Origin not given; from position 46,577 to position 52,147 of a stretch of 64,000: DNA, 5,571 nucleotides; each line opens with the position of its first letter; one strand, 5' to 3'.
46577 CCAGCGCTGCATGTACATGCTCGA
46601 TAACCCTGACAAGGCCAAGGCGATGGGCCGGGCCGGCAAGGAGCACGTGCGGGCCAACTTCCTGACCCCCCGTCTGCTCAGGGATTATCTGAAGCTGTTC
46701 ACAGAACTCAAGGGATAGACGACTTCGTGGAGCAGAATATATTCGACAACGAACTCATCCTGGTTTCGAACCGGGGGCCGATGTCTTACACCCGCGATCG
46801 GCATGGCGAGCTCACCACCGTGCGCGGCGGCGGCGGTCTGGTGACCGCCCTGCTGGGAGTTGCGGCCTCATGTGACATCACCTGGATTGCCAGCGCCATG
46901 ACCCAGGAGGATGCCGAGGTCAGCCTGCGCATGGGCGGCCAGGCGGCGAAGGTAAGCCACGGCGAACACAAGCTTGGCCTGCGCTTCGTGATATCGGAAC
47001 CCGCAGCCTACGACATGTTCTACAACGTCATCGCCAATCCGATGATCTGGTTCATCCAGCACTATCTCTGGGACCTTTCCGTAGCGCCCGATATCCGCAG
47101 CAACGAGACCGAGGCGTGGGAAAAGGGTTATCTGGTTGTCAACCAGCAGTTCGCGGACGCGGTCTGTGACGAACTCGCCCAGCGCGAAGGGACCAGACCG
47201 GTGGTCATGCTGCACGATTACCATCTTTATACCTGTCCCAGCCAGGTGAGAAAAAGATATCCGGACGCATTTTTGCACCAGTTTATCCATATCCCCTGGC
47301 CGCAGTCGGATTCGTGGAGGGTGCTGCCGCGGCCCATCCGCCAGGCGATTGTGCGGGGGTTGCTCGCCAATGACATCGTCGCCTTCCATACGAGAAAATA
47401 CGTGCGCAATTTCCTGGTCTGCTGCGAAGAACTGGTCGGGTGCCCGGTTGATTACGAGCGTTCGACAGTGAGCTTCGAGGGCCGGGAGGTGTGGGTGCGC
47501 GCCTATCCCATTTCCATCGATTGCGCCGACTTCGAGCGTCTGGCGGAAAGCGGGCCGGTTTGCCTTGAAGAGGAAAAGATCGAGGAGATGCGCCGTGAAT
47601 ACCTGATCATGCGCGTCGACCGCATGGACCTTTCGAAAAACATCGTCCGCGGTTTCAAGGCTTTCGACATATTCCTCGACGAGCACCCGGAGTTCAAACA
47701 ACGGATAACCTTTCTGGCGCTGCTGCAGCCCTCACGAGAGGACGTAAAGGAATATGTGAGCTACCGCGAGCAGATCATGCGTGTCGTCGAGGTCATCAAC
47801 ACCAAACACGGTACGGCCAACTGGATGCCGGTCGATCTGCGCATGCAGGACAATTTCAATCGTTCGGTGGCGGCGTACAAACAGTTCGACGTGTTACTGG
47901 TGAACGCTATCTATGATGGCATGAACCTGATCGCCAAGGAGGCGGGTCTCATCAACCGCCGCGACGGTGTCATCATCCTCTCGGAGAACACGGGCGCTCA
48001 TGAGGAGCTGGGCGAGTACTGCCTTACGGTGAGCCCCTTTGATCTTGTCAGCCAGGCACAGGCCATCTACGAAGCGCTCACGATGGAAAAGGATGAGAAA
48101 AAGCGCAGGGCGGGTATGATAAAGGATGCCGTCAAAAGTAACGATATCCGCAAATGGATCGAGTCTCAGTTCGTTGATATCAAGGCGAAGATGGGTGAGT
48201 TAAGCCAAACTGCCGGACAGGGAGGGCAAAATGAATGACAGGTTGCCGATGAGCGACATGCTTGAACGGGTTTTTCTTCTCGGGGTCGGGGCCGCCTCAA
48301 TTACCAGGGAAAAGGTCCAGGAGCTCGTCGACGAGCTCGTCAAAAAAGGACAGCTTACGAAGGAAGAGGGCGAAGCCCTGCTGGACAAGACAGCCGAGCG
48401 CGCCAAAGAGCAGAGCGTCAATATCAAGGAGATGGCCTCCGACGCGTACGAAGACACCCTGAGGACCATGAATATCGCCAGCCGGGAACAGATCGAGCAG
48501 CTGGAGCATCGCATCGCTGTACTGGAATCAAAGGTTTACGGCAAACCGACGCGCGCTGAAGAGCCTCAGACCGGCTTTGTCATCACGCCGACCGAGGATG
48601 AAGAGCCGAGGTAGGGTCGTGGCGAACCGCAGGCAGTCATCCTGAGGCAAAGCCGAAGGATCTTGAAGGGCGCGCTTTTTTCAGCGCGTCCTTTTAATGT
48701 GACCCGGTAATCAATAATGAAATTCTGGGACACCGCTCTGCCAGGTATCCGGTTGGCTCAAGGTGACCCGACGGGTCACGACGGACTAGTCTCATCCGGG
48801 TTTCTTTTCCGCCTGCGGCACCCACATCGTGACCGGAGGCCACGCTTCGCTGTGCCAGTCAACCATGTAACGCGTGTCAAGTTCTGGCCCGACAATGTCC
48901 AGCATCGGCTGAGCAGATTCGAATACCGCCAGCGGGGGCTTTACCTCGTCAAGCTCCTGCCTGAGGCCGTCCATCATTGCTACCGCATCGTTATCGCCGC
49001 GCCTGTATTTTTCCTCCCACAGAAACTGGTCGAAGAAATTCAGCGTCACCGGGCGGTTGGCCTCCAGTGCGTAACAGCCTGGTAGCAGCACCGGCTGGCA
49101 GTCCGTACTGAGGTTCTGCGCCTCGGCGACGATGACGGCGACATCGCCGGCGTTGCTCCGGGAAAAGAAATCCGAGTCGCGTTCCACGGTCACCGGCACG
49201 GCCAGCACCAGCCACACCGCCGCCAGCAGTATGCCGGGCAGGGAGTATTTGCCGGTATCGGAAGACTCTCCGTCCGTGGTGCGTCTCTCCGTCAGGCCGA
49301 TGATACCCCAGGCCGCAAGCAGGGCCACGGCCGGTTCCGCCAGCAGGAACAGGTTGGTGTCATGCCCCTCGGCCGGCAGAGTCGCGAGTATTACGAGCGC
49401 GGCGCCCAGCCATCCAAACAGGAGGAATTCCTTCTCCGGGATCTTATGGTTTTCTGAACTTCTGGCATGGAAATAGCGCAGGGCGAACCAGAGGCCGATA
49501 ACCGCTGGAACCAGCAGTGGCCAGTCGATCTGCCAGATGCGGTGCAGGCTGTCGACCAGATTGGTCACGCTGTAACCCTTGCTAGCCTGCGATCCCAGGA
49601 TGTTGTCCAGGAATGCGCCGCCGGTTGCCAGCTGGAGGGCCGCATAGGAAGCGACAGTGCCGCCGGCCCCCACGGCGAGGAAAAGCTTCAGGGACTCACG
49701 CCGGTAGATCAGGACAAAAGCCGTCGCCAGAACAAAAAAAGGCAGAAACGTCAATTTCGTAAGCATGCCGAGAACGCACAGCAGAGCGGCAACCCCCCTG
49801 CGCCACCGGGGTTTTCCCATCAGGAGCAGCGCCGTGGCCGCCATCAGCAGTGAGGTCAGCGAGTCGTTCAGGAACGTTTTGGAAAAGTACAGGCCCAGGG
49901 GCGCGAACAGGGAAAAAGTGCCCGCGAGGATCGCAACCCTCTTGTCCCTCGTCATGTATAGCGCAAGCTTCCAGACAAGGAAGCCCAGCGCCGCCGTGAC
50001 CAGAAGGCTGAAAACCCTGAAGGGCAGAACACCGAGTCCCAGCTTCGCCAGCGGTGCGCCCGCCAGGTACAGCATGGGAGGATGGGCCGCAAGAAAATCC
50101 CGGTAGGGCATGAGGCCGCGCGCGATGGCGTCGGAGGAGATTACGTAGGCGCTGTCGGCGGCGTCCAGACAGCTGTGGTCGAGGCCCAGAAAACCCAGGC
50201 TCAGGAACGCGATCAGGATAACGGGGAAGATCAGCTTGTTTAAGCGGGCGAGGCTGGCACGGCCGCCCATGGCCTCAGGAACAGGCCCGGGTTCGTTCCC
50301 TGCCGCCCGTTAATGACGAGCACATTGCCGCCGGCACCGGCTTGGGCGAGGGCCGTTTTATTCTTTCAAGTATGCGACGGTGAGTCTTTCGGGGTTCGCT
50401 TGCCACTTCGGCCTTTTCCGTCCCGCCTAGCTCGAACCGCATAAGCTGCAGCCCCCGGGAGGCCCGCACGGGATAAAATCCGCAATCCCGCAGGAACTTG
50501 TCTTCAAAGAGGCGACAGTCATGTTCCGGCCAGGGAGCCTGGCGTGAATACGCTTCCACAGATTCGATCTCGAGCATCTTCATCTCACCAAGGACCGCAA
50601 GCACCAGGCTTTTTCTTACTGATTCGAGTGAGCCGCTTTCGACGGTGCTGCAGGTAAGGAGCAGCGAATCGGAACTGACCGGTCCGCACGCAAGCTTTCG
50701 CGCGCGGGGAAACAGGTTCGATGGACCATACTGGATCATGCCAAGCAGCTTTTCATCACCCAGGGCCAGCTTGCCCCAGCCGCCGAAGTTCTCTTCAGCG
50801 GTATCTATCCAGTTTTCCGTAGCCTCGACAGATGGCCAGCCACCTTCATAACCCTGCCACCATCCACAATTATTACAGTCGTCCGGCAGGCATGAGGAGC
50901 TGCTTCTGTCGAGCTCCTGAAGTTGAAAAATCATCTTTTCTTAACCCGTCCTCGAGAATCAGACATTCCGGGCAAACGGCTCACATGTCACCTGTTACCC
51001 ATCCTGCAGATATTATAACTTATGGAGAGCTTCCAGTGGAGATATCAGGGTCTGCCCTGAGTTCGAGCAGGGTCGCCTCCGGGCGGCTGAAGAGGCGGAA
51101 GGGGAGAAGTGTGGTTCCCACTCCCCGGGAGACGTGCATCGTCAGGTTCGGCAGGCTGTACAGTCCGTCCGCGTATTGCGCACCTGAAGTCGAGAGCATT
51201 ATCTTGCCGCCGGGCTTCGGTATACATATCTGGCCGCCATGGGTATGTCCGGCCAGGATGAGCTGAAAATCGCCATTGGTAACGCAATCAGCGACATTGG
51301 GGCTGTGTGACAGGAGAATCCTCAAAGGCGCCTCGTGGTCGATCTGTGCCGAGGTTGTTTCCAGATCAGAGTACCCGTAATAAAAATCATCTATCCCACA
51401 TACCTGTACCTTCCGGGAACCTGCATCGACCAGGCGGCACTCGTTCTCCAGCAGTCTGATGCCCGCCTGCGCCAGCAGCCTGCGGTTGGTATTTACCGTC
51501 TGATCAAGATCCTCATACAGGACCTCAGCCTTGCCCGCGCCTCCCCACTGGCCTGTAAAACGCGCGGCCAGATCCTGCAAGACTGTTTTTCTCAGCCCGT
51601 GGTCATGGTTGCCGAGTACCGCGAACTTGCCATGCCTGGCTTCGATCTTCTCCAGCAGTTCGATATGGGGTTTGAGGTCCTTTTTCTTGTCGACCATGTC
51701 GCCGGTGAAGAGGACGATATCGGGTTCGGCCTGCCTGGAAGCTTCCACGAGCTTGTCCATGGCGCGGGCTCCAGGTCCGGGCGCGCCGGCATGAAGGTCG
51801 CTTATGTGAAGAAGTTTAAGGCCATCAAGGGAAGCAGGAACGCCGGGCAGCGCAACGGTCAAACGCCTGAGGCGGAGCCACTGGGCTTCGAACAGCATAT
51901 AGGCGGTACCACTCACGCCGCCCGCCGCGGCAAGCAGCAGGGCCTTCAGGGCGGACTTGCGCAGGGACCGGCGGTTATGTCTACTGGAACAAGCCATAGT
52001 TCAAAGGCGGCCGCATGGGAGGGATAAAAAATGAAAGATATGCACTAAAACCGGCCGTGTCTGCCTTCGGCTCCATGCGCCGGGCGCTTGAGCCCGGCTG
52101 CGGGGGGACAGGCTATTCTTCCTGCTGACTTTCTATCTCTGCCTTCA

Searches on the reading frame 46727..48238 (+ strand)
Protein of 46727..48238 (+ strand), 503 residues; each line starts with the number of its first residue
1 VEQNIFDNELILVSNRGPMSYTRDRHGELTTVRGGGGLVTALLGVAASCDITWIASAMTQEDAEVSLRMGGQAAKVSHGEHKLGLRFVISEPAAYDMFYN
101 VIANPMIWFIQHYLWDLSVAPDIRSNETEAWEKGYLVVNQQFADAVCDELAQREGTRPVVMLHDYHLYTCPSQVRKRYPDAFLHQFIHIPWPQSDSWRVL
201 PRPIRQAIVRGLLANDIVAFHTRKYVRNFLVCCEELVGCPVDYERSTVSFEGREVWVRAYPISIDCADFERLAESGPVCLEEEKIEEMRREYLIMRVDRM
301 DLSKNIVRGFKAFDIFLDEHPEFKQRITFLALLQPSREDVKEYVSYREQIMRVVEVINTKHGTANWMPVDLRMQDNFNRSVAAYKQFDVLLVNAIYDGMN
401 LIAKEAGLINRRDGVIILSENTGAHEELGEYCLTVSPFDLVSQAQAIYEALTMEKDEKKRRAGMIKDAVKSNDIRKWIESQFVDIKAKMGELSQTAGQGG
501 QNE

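Call 45: search_protein_families(library=pfam, proteins=[window:46727-48238:+], max_evalue=0.000001)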
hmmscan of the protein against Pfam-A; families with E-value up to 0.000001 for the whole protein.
window:46727-48238:+ (503 aa): 1 family
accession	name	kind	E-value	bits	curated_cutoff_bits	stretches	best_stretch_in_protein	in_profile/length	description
PF00982.27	Glyco_transf_20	-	9.9e-117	391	32.5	1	9-486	2-472/473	Glycosyltransferase family 20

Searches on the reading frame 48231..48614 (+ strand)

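Call 45: search_protein_families(library=pfam, proteins=[window:48231-48614:+], max_evalue=0.000001)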
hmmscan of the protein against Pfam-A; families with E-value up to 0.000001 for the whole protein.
window:48231-48614:+ (127 aa): 1 family
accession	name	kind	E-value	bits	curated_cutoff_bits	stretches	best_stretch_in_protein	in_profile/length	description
PF05597.16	Phasin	-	1.4e-07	32.1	28.8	0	12-102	16-121/126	Poly(hydroxyalcanoate) granule associated protein (phasin)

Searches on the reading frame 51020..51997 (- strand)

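Call 45: search_protein_families(library=pfam, proteins=[window:51020-51997:-], max_evalue=0.000001)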
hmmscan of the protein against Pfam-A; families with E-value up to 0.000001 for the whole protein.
window:51020-51997:- (325 aa): 2 families
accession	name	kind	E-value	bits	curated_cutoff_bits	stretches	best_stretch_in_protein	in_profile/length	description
PF00149.33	Metallophos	-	8.1e-15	56.2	21.5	1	60-254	1-190/191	Calcineurin-like phosphoesterase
PF12850.12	Metallophos_2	-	9.8e-07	29.3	27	0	61-219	2-91/154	Calcineurin-like phosphoesterase superfamily domain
